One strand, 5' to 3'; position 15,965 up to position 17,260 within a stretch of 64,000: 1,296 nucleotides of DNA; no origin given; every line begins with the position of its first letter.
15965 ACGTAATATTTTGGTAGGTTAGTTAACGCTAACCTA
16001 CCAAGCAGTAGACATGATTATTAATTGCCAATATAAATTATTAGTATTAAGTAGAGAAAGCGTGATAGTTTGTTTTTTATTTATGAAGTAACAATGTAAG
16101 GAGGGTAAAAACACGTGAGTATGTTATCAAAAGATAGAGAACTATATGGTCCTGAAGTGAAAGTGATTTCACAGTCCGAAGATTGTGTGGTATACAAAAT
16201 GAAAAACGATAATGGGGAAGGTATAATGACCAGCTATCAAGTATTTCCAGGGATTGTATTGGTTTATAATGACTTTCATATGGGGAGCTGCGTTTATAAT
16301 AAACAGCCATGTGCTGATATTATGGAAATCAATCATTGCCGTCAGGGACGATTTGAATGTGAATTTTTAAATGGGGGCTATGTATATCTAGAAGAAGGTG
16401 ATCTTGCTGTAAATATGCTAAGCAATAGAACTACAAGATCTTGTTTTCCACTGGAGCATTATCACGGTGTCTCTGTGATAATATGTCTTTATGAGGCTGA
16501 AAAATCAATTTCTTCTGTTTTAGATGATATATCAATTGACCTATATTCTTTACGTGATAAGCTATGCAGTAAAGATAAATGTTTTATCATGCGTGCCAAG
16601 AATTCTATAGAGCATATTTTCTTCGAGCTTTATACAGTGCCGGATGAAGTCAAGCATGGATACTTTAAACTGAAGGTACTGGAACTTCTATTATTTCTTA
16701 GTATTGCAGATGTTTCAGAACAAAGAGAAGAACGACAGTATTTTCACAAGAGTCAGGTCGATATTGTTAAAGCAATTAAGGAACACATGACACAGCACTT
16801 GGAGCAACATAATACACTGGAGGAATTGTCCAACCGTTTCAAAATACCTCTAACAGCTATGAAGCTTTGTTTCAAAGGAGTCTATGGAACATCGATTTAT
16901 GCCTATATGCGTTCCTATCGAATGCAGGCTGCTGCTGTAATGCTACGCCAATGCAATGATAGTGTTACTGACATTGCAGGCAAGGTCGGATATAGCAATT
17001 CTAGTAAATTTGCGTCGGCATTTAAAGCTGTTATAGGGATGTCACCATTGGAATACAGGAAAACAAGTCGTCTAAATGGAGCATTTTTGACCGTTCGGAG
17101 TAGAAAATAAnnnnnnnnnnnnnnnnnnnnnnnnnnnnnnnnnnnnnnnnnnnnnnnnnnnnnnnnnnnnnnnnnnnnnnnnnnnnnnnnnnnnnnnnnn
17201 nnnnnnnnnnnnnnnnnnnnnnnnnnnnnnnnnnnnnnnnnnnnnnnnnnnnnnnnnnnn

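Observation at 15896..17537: Recurrent palindromes built from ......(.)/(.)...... half-sites resembling DtxR/IdeR operator cores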

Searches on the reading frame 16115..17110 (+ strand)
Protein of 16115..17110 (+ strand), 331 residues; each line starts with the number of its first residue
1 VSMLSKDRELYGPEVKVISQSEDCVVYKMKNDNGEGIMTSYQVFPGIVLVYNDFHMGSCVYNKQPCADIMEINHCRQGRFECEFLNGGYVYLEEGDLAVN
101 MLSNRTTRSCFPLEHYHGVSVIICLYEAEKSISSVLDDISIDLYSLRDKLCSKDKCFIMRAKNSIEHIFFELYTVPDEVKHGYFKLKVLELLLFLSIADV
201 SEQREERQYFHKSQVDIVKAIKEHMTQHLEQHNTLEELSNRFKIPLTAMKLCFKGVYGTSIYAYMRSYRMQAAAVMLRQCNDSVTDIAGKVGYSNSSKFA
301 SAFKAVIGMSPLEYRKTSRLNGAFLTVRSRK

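Call 9: search_protein_families(library=pfam, proteins=[window:16115-17110:+])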
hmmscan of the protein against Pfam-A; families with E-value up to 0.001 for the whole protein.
window:16115-17110:+ (331 aa): 2 families
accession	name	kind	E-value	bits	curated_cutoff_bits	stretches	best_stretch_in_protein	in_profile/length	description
PF12833.13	HTH_18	-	2.4e-18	66.6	33.6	1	239-316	2-79/80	Helix-turn-helix domain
PF00165.29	HTH_AraC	-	1.8e-08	34.7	26.6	1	281-316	8-42/42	Bacterial regulatory helix-turn-helix proteins, AraC family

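Call 10: search_protein_families(library=ncbifam, proteins=[window:16115-17110:+])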
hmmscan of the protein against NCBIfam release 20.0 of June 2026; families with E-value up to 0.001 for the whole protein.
window:16115-17110:+ (331 aa): 31 families (the best 25 are shown)
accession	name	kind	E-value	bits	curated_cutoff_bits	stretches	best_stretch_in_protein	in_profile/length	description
TIGR04094.1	adjacent_YSIRK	equivalog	1.7e-16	60.2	200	1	212-315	281-383/383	YSIRK-targeted surface antigen transcriptional regulator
NF047455.1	TF_Staph_AryK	equivalog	1.1e-15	56.9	850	1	120-319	68-260/759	transcriptional regulator AryK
NF007860.0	PRK10572.1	equivalog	9.3e-14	50.9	208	1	187-319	160-286/292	arabinose operon transcriptional regulator AraC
NF047788.1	TransRegPocR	equivalog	1.8e-13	50.4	500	1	194-318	166-291/296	transcriptional regulator PocR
NF007693.0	PRK10371.1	equivalog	2.2e-13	50.1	253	1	187-319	169-301/309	transcriptional regulator MelR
NF010028.0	PRK13503.1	equivalog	3.1e-12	46.5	288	1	193-317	149-272/278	HTH-type transcriptional activator RhaS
NF006902.0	PRK09393.1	equivalog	1.4e-11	44.2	425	1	213-319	217-323/327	transcriptional regulator FtrA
NF007243.0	PRK09685.1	equivalog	1.5e-10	41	199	1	202-318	187-302/303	transcriptional regulator FeaR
NF010026.0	PRK13501.1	equivalog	2.5e-10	40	363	1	214-317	174-277/290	HTH-type transcriptional activator RhaR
NF040475.1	chlor_reg_RclR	equivalog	2.6e-10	40.1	400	1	221-317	182-278/284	reactive chlorine-specific transcriptional regulator RclR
NF012228.1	RobA_TF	equivalog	6.9e-10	38.9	380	1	214-321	1-108/286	MDR efflux pump AcrAB transcriptional activator RobA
NF011701.0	PRK15121.1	equivalog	7.2e-10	38.9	426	1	214-319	3-108/289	MDR efflux pump AcrAB transcriptional activator RobA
NF049932.1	TranspRegBtr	equivalog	1.8e-09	36.7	900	1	216-319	164-267/531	bacillibactin transport transcriptional regulator Btr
NF049968.1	QhpR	equivalog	2.1e-09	37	250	1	265-315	234-284/284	AraC-like transcriptional regulator QhpR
NF007584.0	PRK10219.1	equivalog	2.9e-09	37.2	174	1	214-317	3-106/107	superoxide response transcriptional regulator SoxS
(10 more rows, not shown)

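Call 37: find_related_loci(query=A3, collection=metagenome_contigs, flank=4000)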
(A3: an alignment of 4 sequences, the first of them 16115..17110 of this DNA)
Query A3 (331 aa) in metagenome_contigs; peptide patterns used: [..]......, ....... (x = any residue, [..] = any of these).
600 stretches matched a pattern (row limit reached: there are more); 59 encode a relative of the query (tblastn E <= 1e-3); 59 distinct loci.
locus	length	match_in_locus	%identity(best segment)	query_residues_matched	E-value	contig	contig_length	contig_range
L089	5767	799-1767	84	1-323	0e+0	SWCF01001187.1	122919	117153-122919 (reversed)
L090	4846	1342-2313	56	1-324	4e-125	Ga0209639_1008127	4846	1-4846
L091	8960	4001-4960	58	5-323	3e-123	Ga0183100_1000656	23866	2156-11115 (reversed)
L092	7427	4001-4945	62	9-323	3e-122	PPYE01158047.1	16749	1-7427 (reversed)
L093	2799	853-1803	62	9-323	1e-119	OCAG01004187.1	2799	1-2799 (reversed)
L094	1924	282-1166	54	23-317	4e-118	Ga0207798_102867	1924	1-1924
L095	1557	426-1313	54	23-318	1e-117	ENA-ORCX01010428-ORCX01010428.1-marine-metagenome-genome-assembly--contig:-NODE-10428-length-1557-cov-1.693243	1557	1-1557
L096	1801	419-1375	53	10-323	4e-114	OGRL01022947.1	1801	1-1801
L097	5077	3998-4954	53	10-323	6e-106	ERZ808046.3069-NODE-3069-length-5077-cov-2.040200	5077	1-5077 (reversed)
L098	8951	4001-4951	50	3-317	4e-101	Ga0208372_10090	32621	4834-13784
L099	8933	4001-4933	53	17-322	4e-101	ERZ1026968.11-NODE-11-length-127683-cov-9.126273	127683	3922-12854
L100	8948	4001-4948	50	3-317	2e-98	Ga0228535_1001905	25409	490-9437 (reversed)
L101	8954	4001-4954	51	12-323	8e-96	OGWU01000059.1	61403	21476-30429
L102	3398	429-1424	46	3-330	3e-93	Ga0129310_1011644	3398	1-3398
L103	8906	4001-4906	46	15-316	2e-91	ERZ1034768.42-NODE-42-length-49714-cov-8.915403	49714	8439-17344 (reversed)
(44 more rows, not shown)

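Call 67: search_protein_families(library=pfam, proteins=[L103:1168-1758:+, L103:1758-2480:+, L103:2323-3957:+, L099:5070-5798:+, L094:1310-1891:+, L092:5144-6430:+], max_evalue=0.01)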
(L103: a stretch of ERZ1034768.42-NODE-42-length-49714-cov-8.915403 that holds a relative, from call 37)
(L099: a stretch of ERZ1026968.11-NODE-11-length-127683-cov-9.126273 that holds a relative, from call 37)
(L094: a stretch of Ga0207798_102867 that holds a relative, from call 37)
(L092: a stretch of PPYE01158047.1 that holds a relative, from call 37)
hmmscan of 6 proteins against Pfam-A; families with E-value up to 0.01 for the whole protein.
L103:1168-1758:+ (196 aa): 1 family
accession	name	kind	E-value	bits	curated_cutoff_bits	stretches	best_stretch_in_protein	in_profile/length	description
PF09605.15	Trep_Strep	-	4.3e-61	206.6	28.7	1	10-192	1-185/185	Hypothetical bacterial integral membrane protein (Trep_Strep)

L103:1758-2480:+ (240 aa): 1 family
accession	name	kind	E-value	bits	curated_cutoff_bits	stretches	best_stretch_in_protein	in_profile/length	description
PF02361.21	CbiQ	-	1.7e-16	61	25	1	19-207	9-210/216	Cobalt transport protein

L103:2323-3957:+ (544 aa): 33 families (the best 25 are shown)
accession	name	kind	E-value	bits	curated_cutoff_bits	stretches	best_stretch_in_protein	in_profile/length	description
PF00005.33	ABC_tran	-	1.6e-54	184.7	25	2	339-473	4-137/137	ABC transporter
PF13304.12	AAA_21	-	4.7e-13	50.3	27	1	446-506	239-302/304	AAA domain, putative AbiEii toxin, Type IV TA system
PF02463.25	SMC_N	-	7.1e-13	48.9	40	2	345-507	23-202/220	RecF/RecN/SMC N terminal domain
PF13401.12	AAA_22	-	1e-11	45.7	27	2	345-426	4-84/130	AAA domain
PF13476.12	AAA_23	-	3.3e-08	34.8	27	1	321-367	3-40/201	AAA domain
PF13191.12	AAA_16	-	5.8e-07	30.6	32.6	1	341-392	19-64/167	AAA ATPase domain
PF13481.12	AAA_25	-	5.9e-07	29.7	27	1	80-104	26-50/195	AAA domain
PF03193.22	RsgA_GTPase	-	9.1e-07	29.3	30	0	84-108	104-127/174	RsgA GTPase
PF13555.12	AAA_29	-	3.4e-06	27.1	27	0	341-362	17-38/61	P-loop containing region of AAA domain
PF13671.12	AAA_33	-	5e-06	27.3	27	0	348-367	1-20/143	AAA domain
PF13238.12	AAA_18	-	7.3e-06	26.9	29.4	0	90-118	1-26/128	AAA domain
PF20720.3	nSTAND3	-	8.9e-06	25.9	27.2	0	343-367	14-38/155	Novel STAND NTPase 3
PF13166.12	AAA_13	-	2.2e-05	23.8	36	0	353-371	23-41/713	AAA domain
PF06745.19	ATPase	-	2.6e-05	24.1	26.6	0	84-104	16-36/231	KaiC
PF19263.5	DUF5906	-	0.00019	22.5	27.6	0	352-401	2-56/114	Family of unknown function (DUF5906)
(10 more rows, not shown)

L099:5070-5798:+ (242 aa): 0 families

L094:1310-1891:+ (193 aa): 1 family
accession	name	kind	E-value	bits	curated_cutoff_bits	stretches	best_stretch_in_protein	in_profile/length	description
PF09605.15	Trep_Strep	-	4.9e-65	219.4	28.7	1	7-189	1-185/185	Hypothetical bacterial integral membrane protein (Trep_Strep)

L092:5144-6430:+ (428 aa): 1 family
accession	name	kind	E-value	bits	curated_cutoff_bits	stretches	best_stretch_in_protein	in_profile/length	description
PF07581.17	Glug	-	1e-21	76.2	20.5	2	212-236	2-28/28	The GLUG motif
